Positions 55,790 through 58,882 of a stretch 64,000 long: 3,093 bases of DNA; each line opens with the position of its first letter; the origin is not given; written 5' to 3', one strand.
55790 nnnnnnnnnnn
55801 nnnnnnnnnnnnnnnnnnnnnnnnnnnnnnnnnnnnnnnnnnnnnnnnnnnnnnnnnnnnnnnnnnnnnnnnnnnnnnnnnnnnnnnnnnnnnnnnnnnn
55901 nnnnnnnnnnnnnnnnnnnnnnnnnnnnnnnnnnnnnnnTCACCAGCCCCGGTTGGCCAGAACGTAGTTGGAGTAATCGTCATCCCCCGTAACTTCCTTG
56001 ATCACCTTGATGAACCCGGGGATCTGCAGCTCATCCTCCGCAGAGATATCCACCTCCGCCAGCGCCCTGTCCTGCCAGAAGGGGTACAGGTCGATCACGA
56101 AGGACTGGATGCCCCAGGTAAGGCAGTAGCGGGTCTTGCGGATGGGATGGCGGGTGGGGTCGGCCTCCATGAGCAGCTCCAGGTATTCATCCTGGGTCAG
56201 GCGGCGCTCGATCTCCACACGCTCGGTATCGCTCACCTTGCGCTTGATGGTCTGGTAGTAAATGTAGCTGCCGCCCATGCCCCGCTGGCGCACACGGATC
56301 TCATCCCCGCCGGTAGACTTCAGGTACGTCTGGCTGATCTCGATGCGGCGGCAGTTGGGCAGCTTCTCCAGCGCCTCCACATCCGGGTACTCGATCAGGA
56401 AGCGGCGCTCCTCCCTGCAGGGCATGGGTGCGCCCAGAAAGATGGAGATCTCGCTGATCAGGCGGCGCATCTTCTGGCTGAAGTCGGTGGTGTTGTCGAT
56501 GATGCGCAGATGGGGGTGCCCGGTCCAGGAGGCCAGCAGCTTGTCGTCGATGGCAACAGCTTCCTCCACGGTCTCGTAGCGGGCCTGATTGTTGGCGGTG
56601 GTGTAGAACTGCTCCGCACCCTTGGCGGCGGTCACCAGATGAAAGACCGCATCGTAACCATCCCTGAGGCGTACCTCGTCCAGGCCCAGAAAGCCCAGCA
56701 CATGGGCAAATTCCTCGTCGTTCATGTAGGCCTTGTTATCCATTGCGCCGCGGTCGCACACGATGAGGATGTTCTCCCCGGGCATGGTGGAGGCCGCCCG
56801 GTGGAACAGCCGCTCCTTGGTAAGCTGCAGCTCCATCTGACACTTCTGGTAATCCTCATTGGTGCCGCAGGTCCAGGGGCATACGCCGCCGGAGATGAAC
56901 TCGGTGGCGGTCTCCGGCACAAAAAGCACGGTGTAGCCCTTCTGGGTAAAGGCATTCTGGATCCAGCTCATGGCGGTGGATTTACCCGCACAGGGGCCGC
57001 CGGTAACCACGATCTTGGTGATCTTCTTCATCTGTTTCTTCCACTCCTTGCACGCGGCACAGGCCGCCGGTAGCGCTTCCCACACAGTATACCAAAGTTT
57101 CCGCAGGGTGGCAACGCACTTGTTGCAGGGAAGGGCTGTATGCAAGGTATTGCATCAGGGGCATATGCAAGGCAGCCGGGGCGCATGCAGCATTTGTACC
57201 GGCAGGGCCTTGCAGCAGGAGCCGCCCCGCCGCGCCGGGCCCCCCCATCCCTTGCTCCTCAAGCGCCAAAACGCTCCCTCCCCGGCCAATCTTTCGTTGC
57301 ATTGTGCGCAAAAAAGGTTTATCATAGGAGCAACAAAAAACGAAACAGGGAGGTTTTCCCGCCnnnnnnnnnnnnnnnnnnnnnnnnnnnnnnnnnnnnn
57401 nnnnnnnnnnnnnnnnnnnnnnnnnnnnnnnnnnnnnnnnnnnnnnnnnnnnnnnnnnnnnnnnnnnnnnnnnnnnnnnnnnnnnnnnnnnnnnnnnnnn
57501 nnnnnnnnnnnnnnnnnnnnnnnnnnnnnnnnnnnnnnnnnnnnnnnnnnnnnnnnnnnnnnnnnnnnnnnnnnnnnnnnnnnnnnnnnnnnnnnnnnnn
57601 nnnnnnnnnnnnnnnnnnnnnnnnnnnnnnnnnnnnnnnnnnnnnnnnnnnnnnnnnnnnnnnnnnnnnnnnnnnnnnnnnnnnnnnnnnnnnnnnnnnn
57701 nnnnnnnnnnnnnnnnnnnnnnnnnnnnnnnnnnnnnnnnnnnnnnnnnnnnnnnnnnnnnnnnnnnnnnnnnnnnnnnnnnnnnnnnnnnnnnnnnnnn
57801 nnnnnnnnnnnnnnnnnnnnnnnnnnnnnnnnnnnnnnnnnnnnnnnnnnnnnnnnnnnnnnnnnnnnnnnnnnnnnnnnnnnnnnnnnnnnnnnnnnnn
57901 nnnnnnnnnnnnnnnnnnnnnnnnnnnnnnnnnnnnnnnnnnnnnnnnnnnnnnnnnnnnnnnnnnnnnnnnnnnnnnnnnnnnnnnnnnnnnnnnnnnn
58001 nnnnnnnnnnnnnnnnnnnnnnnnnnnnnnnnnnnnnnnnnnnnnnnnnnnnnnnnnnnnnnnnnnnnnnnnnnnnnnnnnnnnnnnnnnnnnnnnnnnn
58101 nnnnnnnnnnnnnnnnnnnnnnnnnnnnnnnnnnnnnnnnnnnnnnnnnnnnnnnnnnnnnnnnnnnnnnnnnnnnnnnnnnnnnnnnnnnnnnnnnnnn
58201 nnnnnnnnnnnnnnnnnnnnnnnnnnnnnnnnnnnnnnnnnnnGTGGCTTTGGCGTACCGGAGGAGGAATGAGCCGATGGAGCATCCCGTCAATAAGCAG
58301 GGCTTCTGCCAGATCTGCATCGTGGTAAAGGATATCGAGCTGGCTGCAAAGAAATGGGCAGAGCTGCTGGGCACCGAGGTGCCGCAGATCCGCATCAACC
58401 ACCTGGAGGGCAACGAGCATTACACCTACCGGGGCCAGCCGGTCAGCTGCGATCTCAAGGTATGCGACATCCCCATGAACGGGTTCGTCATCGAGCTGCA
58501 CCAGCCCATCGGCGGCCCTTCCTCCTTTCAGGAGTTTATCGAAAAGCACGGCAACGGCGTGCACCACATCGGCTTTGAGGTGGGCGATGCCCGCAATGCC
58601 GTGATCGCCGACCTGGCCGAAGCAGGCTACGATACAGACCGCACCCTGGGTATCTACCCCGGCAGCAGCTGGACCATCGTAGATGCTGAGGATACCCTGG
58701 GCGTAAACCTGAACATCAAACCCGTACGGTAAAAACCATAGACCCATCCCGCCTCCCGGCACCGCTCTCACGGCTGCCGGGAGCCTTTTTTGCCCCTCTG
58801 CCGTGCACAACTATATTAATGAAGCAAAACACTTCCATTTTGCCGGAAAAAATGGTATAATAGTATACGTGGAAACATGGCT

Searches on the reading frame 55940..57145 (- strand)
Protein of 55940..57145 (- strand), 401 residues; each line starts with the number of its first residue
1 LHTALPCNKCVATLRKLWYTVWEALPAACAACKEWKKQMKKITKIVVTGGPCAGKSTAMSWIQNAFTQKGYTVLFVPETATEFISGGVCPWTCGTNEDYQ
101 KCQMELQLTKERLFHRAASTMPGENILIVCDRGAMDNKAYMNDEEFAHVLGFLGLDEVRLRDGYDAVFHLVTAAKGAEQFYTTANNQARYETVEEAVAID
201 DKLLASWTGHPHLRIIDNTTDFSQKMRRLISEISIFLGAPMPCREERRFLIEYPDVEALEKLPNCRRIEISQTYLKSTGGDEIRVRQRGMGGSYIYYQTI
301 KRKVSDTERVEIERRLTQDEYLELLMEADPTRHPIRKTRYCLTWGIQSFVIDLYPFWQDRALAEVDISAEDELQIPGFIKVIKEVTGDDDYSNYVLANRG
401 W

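Call 4: search_protein_families(library=pfam, proteins=[window:55940-57145:-], max_evalue=0.1)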
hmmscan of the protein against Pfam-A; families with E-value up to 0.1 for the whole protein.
window:55940-57145:- (401 aa): 12 families
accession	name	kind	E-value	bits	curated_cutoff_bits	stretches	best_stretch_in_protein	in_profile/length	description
PF13521.12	AAA_28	-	3e-23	83.3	27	1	44-224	1-163/164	AAA domain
PF25199.1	nSTAND_NTPase5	-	0.00016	22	34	1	35-82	36-82/145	Novel STAND NTPase 5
PF08433.16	KTI12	-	0.00056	19.9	22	1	45-129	4-76/271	Chromatin associated protein KTI12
PF13604.12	AAA_30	-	0.0023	18.1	27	1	45-80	21-56/191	AAA domain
PF20720.3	nSTAND3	-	0.003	17.7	27.2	1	31-82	6-56/155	Novel STAND NTPase 3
PF10236.15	DAP3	-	0.0047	16.6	23.1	1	37-79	18-60/311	Mitochondrial ribosomal death-associated protein 3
PF01928.26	CYTH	-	0.0089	16.3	23.2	1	246-326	5-94/179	CYTH domain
PF03266.21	NTPase_1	-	0.014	15.7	23.9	0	44-73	1-30/168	NTPase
PF03308.22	MeaB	-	0.024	14.1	23.1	1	41-76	32-67/273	Methylmalonyl Co-A mutase-associated GTPase MeaB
PF02223.23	Thymidylate_kin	-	0.046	13.8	27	0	53-142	7-97/185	Thymidylate kinase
PF06414.18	Zeta_toxin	-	0.047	13.6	22.3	1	31-75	6-49/199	Zeta toxin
PF24883.2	NPHP3_N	-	0.048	14.3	24.8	0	32-75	12-55/164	Nephrocystin 3, N-terminal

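Call 5: search_protein_families(library=padloc, proteins=[window:55940-57145:-], max_evalue=0.1)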
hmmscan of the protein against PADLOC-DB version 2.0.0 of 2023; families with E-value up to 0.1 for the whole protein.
window:55940-57145:- (401 aa): 1 family
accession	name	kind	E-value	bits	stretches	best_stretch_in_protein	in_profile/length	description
PDLC05079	PDC-S73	-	0.037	10.8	1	35-82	184-231/752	-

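Call 6: search_protein_families(library=ncbifam, proteins=[window:55940-57145:-], max_evalue=0.1)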
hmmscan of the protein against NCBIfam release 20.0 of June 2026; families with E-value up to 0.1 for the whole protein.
window:55940-57145:- (401 aa): 8 families
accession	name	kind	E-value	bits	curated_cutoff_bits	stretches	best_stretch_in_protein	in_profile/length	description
TIGR00750.1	lao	equivalog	0.0077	15.4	240.75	1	41-87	33-79/300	methylmalonyl Co-A mutase-associated GTPase MeaB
TIGR00041.1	DTMP_kinase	equivalog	0.0086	15.8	83.25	1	45-142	7-107/196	dTMP kinase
NF038181.1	reg_ATPase_IniR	equivalog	0.01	14.2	750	1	26-81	3-58/827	isoniazid response ATPase/transcriptional regulator IniR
NF005320.0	PRK06851.1-6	equivalog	0.014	14.4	556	1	45-75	35-65/363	hypothetical protein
NF006746.0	PRK09270.1-5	subfamily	0.085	11.8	250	0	42-77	21-56/210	nucleoside/nucleotide kinase family protein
NF005250.0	PRK06761.1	equivalog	0.087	11.8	270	0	45-118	6-78/282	hypothetical protein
NF010248.0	PRK13695.1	equivalog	0.093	12.4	156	0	42-73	3-34/180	NTPase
TIGR02768.1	TraA_Ti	equivalog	0.093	11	590.45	0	45-73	378-406/751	Ti-type conjugative transfer relaxase TraA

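Call 31: find_encoding_contigs(protein=window:55940-57031:-, flank=7000, max_places=10)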
Protein window:55940-57031:- (363 aa): 23 contigs read that carry it; 3 places shown.
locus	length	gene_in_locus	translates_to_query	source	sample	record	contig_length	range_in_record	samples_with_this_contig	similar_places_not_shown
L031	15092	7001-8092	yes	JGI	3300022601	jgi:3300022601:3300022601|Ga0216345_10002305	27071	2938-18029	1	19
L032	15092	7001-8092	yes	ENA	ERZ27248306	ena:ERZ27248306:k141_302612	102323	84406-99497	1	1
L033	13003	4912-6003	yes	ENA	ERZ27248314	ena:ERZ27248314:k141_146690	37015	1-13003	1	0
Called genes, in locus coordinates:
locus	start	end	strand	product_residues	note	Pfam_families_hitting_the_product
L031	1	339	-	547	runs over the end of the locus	PF13231:PMT_2 (weak)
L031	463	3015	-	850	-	PF00521:DNA_topoisoIV, PF03989:DNA_gyraseA_C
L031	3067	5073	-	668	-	PF02518:HATPase_c, PF00204:DNA_gyraseB, PF01751:Toprim, PF00986:DNA_gyraseB_C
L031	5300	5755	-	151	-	PF13669:Glyoxalase_4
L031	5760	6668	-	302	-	PF00930:DPPIV_N (faint), PF26550:Tricorn_2nd (weak), PF07676:PD40, PF26549:Tricorn_N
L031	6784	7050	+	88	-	-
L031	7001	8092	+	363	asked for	PF13521:AAA_28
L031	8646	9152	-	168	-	-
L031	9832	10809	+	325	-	PF13289:SIR2_2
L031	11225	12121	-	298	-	PF00126:HTH_1, PF03466:LysR_substrate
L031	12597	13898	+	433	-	PF00501:AMP-binding, PF04443:LuxE (weak), PF14535:AMP-binding_C_2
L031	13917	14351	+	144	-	PF01842:ACT (faint), PF19571:ACT_8, PF22629:ACT_AHAS_ss (weak)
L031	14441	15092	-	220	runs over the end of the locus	-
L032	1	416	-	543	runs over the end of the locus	PF13231:PMT_2 (weak)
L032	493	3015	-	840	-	PF00521:DNA_topoisoIV, PF03989:DNA_gyraseA_C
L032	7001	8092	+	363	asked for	PF13521:AAA_28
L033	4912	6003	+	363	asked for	PF13521:AAA_28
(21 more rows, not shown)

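Call 33: find_related_loci(query=window:55940-57031:-, collection=metagenome_contigs, flank=9000)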
Query window:55940-57031:- (363 aa) in metagenome_contigs; peptide patterns used: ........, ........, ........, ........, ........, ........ (x = any residue, [..] = any of these).
336 stretches matched a pattern; 262 encode a relative of the query (tblastn E <= 1e-3); the best 80 are kept; 80 distinct loci.
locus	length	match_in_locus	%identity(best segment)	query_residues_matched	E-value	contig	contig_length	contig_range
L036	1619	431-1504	69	3-359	0e+0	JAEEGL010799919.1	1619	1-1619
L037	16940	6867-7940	69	3-359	2e-173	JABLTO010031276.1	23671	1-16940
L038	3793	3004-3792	95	3-265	3e-180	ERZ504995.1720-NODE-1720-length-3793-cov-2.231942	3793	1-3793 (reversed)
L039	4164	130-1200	68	4-359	7e-179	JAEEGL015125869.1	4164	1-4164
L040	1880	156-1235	68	1-359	0e+0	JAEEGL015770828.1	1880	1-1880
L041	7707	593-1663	67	4-359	1e-171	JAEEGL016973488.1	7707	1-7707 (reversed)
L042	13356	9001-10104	67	3-362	6e-171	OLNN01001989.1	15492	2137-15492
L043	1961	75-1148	68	3-359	0e+0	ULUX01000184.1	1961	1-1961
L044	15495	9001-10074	68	3-359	2e-170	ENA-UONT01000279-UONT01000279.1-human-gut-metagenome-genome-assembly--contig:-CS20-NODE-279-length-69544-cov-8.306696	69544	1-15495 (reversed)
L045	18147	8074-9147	68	3-359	1e-170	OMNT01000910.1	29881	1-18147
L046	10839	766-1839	68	3-359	2e-170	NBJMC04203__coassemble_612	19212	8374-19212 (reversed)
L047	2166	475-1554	68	3-361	0e+0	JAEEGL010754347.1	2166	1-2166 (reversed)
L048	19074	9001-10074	68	3-359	1e-169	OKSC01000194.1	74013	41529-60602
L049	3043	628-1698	68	4-359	2e-179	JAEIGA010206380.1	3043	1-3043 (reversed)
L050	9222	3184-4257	68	3-359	9e-170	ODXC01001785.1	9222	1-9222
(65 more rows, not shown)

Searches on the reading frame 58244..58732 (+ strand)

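Call 4: search_protein_families(library=pfam, proteins=[window:58244-58732:+], max_evalue=0.1)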
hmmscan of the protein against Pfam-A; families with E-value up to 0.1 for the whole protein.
window:58244-58732:+ (162 aa): 3 families
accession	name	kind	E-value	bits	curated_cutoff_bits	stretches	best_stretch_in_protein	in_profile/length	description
PF13669.12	Glyoxalase_4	-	6.6e-16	59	27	1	22-130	1-92/109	Glyoxalase/Bleomycin resistance protein/Dioxygenase superfamily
PF00903.31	Glyoxalase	-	0.0029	18.4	20.6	1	23-155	4-118/121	Glyoxalase/Bleomycin resistance protein/Dioxygenase superfamily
PF13468.12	Glyoxalase_3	-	0.038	14.5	25.1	0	10-42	141-176/176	Glyoxalase-like domain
